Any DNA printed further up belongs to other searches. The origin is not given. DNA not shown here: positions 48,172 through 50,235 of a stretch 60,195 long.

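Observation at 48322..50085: Single-ORF fusion of a degenerate PlsY-like membrane domain to an acyl-ACP-reductase-like (COG5322) domain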

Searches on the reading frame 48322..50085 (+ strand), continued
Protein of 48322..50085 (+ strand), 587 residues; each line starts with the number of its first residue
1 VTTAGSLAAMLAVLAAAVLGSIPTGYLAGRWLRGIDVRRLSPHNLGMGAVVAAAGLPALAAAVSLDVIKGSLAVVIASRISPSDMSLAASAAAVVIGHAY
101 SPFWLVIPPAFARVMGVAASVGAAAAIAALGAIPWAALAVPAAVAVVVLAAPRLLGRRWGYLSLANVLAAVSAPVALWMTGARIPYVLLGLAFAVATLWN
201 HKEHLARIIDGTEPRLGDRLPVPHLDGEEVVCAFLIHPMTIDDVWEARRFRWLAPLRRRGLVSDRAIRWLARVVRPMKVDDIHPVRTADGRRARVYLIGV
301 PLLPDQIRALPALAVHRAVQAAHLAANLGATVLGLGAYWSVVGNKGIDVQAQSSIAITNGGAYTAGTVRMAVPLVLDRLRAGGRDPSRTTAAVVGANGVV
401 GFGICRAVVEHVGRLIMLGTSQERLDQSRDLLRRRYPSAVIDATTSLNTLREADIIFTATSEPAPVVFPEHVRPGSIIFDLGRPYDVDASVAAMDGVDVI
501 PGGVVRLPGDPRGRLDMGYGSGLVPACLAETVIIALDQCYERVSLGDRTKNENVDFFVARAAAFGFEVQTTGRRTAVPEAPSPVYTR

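Call 6: search_solved_structures(query=window:48322-50085:+, max_evalue=1, show_alignments=4)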
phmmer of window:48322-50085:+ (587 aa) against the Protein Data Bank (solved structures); distinct sequences matched with E-value up to 1: 9.
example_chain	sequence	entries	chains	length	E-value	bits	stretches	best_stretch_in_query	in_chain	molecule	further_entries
4ppm_A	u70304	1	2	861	9.8e-16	60.8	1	287-554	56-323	Aminotransferase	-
6jzu_A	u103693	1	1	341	4.1e-11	45.5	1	275-546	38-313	Long-chain acyl-[acyl-carrier-protein] reductase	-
6jzq_A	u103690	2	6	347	4.2e-11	45.5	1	275-546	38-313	Long-chain acyl-[acyl-carrier-protein] reductase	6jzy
5xj5_A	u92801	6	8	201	1.1e-10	44.1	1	9-218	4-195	Glycerol-3-phosphate acyltransferase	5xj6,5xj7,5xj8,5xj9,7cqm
6jzz_A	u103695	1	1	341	2.2e-10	43.1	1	275-506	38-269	Long-chain acyl-[acyl-carrier-protein] reductase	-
3oj0_A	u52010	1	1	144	0.0028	19.6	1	438-489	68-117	Glutamyl-tRNA reductase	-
4yae_A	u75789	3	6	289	0.054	15.4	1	386-438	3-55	C alpha-dehydrogenase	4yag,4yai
4n7r_A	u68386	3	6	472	0.31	12.9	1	349-473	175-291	Glutamyl-tRNA reductase 1, chloroplastic | Glutamyl-tRNA reductase 1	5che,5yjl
6jh7_A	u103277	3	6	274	0.34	12.7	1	390-441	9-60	Short chain dehydrogenase family protein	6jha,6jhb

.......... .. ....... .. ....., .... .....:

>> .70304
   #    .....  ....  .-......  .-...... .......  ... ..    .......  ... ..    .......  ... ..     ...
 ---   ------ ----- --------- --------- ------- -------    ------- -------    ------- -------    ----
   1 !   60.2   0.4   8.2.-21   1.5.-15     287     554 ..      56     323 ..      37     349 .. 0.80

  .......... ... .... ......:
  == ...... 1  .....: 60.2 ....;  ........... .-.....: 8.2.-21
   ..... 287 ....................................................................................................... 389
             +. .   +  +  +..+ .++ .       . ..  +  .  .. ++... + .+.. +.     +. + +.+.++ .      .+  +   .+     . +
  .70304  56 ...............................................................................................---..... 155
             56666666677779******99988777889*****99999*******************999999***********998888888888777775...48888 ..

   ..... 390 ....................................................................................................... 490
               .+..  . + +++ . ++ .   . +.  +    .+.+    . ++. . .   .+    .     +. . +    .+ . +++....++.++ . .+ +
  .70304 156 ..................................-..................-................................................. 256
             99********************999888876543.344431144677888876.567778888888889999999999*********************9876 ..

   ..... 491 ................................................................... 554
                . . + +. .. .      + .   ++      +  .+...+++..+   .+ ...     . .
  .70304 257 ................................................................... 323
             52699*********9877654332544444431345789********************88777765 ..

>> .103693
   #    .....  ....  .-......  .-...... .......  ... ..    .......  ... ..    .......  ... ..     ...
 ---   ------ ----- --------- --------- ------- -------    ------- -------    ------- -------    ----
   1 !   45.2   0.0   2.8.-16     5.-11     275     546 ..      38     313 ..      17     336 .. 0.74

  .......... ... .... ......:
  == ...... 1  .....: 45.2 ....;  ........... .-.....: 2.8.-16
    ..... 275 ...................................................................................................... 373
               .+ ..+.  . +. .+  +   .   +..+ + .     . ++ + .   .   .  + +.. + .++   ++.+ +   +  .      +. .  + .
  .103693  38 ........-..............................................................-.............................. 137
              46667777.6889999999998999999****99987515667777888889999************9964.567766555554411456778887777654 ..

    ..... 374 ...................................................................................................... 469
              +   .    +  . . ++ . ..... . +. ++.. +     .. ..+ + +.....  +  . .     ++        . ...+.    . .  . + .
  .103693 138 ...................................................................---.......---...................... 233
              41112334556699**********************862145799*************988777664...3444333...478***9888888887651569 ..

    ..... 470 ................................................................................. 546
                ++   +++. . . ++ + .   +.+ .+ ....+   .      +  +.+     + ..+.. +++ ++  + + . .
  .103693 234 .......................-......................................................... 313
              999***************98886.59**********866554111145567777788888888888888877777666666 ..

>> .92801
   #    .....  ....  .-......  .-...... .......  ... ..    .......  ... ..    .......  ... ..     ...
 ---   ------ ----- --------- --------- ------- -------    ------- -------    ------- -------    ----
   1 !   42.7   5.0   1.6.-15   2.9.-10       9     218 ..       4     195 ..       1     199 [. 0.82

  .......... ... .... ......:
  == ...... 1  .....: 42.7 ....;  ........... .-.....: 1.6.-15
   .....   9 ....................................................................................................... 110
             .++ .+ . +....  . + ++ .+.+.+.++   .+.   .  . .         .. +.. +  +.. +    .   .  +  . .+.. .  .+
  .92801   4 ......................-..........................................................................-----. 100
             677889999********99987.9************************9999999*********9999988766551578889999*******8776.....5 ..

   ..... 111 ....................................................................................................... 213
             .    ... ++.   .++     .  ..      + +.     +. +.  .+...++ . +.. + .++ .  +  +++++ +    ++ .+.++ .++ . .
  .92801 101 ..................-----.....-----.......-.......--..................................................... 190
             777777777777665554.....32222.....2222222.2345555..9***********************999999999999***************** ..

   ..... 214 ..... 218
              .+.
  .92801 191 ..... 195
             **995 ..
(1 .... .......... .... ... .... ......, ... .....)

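Call 14: find_related_loci(query=window:48322-50085:+, collection=genome_contigs, flank=10000)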
Query window:48322-50085:+ (587 aa) in genome_contigs; peptide patterns used: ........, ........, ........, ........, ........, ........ (x = any residue, [..] = any of these).
175 stretches matched a pattern; 20 encode a relative of the query (tblastn E <= 1e-3); 20 distinct loci.
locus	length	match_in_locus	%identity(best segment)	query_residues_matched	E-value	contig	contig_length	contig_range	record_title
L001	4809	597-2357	83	1-587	0e+0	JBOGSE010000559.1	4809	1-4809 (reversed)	MAG: bacterium isolate M3-S_metawrap_bin.18 k127_2375888, whole genome shotgun sequence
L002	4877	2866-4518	69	23-573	0e+0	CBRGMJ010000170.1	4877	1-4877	MAG TPA_asm: uncultured bacterium isolate SRR11839388_concoct_9 genome assembly, contig: ERZ27397410.40809, whole genome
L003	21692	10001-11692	70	10-573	0e+0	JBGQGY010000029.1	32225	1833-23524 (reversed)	MAG: bacterium isolate OBJ2_061818_090_16 k141_2329360_length_32225_cov_17.2377, whole genome shotgun sequence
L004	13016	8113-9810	69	9-574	0e+0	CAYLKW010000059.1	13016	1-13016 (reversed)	MAG TPA_asm: uncultured bacterium isolate SRP257756_co1_1 genome assembly, contig: NODE_4256_length_13016_cov_12.566854,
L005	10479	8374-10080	69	6-574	0e+0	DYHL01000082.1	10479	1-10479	MAG TPA_asm: Candidatus Nitrosymbiomonas sp. isolate DR5_67_8 Afr_mines_DR5_1169_length_10479_cov_2_878454, whole genome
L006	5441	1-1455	72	90-574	0e+0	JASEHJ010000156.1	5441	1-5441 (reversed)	MAG: bacterium isolate Yes70-20 NODE_156_length_5441_cov_5.190494, whole genome shotgun sequence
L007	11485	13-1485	73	84-574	0e+0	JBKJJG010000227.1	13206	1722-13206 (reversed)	MAG: bacterium isolate ant_bin.196 S1Ck117_2766014_flag_1_multi_10.0000_len_13206, whole genome shotgun sequence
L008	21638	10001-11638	63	23-568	0e+0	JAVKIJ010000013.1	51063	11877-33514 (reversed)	MAG: Candidatus Fervidifonticultor quintus isolate JZ-2_201803_bins_44 JZ-2_201803_bins_44_scaffold_13, whole genome sho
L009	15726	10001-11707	65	7-573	0e+0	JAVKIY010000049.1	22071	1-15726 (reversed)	MAG: Candidatus Fervidifonticultor tertius isolate JZ-2_201907_bins_90 JZ-2_201907_bins_90_scaffold_49, whole genome sho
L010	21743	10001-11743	62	5-578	0e+0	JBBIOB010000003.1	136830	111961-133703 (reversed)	MAG: Armatimonadota bacterium isolate ESF170215_bin_27 NODE_99_length_136830_cov_3.20201, whole genome shotgun sequence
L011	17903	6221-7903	65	20-582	0e+0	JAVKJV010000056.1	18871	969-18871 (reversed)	MAG: Candidatus Fervidifonticultor quartus isolate JZ-4_201709_bins_106 JZ-4_201709_bins_106_scaffold_56, whole genome s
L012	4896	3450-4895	71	20-501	0e+0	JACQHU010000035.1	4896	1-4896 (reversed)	MAG: Armatimonadetes bacterium isolate NC_groundwater_1107_Ag_S2p5_69_169 S_2p5_S6_coassembly_k141_759887, whole genome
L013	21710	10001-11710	63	16-577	0e+0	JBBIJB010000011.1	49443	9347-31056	MAG: Armatimonadota bacterium isolate FAS170219_bin_152 NODE_521_length_49443_cov_4.834514, whole genome shotgun sequenc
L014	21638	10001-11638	64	23-568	0e+0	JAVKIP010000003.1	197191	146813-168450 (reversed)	MAG: Candidatus Fervidifonticultor secundus isolate JZ-2_201808_bins_221 JZ-2_201808_bins_221_scaffold_3, whole genome s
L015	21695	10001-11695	50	13-568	4e-164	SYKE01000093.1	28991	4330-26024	MAG: Actinomycetota bacterium isolate F1-80-MAGs030 F1-80__c213243, whole genome shotgun sequence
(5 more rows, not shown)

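Call 16: find_encoding_contigs(protein=P0098, flank=10000, max_places=2)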
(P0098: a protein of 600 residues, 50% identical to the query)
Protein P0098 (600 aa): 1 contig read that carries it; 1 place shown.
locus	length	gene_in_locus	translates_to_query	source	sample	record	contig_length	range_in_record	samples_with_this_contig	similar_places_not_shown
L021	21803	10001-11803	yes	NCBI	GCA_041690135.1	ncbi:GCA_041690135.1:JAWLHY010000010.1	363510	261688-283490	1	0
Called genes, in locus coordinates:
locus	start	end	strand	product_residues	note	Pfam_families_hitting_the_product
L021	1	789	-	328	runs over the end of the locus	PF01073:3Beta_HSD, PF01370:Epimerase, PF02719:Polysacc_synt_2, PF04321:RmlD_sub_bind, PF13460:NAD_binding_10, PF16363:GDP_Man_Dehyd, PF07993:NAD_binding_4 (weak)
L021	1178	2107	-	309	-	PF00294:PfkB, PF08543:Phos_pyr_kin (weak)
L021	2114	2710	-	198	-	PF00596:Aldolase_II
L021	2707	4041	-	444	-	PF01546:Peptidase_M20, PF07687:M20_dimer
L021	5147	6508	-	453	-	PF07394:DUF1501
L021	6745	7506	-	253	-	PF25182:NonGDSL, PF00657:Lipase_GDSL, PF04311:DUF459, PF13472:Lipase_GDSL_2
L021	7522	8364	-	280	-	PF13369:Transglut_core2, PF13371:TPR_9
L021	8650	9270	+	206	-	-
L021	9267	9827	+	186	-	-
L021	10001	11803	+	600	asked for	PF02660:G3P_acyltransf, PF01488:Shikimate_DH (weak)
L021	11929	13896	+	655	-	-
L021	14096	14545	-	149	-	PF08899:DUF1844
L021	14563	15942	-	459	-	-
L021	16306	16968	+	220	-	PF00188:CAP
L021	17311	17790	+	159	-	-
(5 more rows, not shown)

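Call 17: find_encoding_contigs(protein=P0091, flank=10000, max_places=2)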
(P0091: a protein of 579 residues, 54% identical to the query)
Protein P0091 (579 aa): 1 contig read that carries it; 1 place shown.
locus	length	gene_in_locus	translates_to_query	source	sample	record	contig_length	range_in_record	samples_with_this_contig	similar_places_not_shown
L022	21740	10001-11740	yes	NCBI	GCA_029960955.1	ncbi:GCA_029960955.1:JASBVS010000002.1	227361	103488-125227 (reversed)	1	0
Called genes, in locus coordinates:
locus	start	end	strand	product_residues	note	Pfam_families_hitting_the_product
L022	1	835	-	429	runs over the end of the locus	PF00579:tRNA-synt_1b, PF01479:S4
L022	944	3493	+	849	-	PF00912:Transgly, PF00905:Transpeptidase, PF13473:Cupredoxin_1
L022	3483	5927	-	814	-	PF00488:MutS_V, PF20297:MSSS, PF01713:Smr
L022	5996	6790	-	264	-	PF03649:UPF0014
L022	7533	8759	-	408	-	PF00109:ketoacyl-synt, PF00108:Thiolase_N (faint), PF02801:Ketoacyl-synt_C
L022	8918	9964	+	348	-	PF01522:Polysacc_deac_1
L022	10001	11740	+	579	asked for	PF02660:G3P_acyltransf, PF01488:Shikimate_DH (weak)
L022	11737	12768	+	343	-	PF01869:BcrAD_BadFG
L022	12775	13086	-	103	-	PF05164:ZapA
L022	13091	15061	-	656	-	PF00005:ABC_tran, PF02463:SMC_N (faint), PF13555:AAA_29 (faint), PF25199:nSTAND_NTPase5 (faint), PF12848:ABC_tran_Xtn, PF00005:ABC_tran, PF13304:AAA_21 (weak), PF16326:ABC_tran_CTD, +1 more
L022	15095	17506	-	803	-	PF01588:tRNA_bind, PF03483:B3_4, PF03484:B5, PF17759:tRNA_synthFbeta, PF03147:FDX-ACB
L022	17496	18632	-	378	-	PF02912:Phe_tRNA-synt_N, PF01409:tRNA-synt_2d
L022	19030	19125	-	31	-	PF14006:YqzL (weak)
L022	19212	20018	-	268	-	PF22435:MRM3-like_sub_bind, PF00588:SpoU_methylase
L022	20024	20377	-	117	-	PF00453:Ribosomal_L20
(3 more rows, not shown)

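Call 18: find_encoding_contigs(protein=P0061, flank=10000, max_places=2)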
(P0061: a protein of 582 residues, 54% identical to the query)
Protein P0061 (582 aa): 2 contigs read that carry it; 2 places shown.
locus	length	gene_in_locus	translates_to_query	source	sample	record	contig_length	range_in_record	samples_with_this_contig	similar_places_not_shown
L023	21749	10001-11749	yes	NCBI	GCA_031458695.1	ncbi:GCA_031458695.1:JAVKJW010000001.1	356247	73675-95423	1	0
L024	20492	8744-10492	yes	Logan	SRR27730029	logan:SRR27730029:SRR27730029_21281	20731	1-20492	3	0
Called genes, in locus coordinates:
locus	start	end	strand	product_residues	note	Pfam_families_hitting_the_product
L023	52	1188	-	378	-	PF00266:Aminotran_5, PF01212:Beta_elim_lyase, PF01041:DegT_DnrJ_EryC1 (weak)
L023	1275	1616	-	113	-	PF00376:MerR, PF13411:MerR_1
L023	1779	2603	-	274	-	PF02811:PHP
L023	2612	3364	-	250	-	PF00106:adh_short, PF08659:KR, PF23441:SDR (weak), PF13561:adh_short_C2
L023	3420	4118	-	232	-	PF00149:Metallophos, PF12850:Metallophos_2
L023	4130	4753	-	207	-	PF00293:NUDIX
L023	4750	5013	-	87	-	-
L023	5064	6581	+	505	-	PF02511:Thy1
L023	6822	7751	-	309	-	PF00753:Lactamase_B, PF12706:Lactamase_B_2 (faint)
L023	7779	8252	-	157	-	PF01590:GAF, PF13185:GAF_2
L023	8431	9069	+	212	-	PF01022:HTH_5, PF01047:MarR (weak), PF04703:FaeA (faint), PF08279:HTH_11 (weak), PF12840:HTH_20, PF13412:HTH_24, PF13601:HTH_34 (faint), PF21476:PF0610-like_N (weak)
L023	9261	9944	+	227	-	PF00753:Lactamase_B, PF13483:Lactamase_B_3, PF12706:Lactamase_B_2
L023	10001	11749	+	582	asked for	PF02660:G3P_acyltransf, PF01488:Shikimate_DH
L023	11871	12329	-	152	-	-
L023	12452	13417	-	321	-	PF01557:FAA_hydrolase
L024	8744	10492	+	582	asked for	PF02660:G3P_acyltransf, PF01488:Shikimate_DH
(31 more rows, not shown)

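Call 25: find_encoding_contigs(protein=P0009, flank=10000, max_places=1)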
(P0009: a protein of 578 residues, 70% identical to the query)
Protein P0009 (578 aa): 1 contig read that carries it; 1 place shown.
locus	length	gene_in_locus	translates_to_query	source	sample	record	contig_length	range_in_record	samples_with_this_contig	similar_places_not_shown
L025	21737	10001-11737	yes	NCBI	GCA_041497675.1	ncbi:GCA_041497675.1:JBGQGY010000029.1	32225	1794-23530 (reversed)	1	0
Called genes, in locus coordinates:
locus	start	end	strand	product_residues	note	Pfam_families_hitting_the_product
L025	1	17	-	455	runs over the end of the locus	-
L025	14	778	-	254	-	PF00583:Acetyltransf_1 (faint), PF13508:Acetyltransf_7 (faint)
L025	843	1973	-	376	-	PF03841:SelA, PF00266:Aminotran_5 (faint)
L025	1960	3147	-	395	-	PF00370:FGGY_N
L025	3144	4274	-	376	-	PF01979:Amidohydro_1, PF07969:Amidohydro_3 (weak)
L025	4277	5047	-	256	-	PF00528:BPD_transp_1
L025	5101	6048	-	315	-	PF19300:BPD_transp_1_N, PF00528:BPD_transp_1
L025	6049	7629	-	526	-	PF00496:SBP_bac_5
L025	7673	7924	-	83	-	-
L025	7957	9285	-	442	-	PF00464:SHMT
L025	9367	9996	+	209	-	PF14681:UPRTase, PF00156:Pribosyltran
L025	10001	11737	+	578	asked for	PF02660:G3P_acyltransf, PF01488:Shikimate_DH (faint)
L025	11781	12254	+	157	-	-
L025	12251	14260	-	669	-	PF02538:Hydantoinase_B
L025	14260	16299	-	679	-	PF05378:Hydant_A_N, PF01968:Hydantoinase_A, PF19278:Hydant_A_C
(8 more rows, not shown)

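Call 26: find_encoding_contigs(protein=P0053, flank=10000, max_places=1)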
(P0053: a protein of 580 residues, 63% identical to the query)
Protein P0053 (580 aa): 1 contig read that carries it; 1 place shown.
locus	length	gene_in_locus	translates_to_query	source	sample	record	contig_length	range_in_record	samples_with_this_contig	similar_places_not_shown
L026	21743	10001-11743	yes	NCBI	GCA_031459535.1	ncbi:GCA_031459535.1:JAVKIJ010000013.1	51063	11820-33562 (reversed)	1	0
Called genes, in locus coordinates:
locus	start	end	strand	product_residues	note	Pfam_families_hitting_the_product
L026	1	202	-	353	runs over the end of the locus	PF13620:CarboxypepD_reg (faint)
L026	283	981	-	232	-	PF00496:SBP_bac_5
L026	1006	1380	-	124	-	-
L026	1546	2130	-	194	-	-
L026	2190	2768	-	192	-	-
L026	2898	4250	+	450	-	PF13424:TPR_12 (weak)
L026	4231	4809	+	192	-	PF00265:TK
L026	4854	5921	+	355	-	PF03462:PCRF, PF00472:RF-1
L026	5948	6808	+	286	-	PF17827:PrmC_N, PF05175:MTS, PF06325:PrmA (faint), PF24675:NpmA (weak), PF08241:Methyltransf_11 (faint), PF13649:Methyltransf_25, PF13847:Methyltransf_31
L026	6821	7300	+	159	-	PF01300:Sua5_yciO_yrdC (weak)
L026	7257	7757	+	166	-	PF02502:LacAB_rpiB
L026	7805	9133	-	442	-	PF00464:SHMT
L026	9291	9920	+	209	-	PF14681:UPRTase, PF00156:Pribosyltran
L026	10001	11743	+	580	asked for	PF02660:G3P_acyltransf, PF01488:Shikimate_DH (weak)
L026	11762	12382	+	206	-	PF03737:RraA-like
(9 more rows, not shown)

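Call 39: predict_structure(alignment_id=A1)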
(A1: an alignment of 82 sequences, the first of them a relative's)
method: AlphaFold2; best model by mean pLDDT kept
length: 587 residues; sequences in the alignment: 82
mean_pLDDT: 90.1   pTM: 0.88
mean pLDDT of the five models: 90.1, 89.9, 88.7, 88.4, 88.2
residues with pLDDT >= 90: 429; 70-90: 125; 50-70: 20; < 50: 13
segments of 3 or more residues with pLDDT < 50: 575-587
pLDDT, mean of each block of 10 residues (from residue 1): 90 97 90 88 90 92 95 98 97 92 71 73 98 98 98 95 96 98 98 94 90 91 78 92 73 82 92 92 94 95 91 96 93 88 88 94 91 91 94 91 92 96 95 95 98 95 90 95 89 93 92 81 92 97 88 95 94 49 30
secondary structure, 60 per line:
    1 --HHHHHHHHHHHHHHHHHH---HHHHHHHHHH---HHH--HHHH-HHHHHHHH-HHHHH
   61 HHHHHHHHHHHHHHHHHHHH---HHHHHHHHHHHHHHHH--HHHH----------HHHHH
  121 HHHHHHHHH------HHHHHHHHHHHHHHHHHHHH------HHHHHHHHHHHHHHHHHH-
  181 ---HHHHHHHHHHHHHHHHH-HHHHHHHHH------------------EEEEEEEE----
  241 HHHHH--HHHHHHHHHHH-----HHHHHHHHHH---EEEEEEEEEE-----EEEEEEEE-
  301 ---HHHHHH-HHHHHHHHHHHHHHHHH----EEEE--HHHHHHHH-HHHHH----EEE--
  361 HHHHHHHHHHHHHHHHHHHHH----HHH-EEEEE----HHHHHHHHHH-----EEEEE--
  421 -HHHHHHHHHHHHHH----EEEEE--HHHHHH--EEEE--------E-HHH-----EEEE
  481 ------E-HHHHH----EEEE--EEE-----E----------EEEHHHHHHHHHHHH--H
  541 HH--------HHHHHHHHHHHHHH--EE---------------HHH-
elements in order: H3-20 H24-33 H42-45 H47-54 H56-80 H84-99 H102-105 H116-129 H136-155 H162-179 H184-200 H202-210 E229-236 H241-245 H248-258 H264-273 E277-286 E292-299 H304-309 H311-327 E332-335 H338-345 H347-351 E356-358 H361-381 E390-394 H399-408 E414-418 H422-435 E440-444 H447-452 E455-458 E477-480 H489-493 E498-501 E504-506 E523-525 H526-537 H551-564
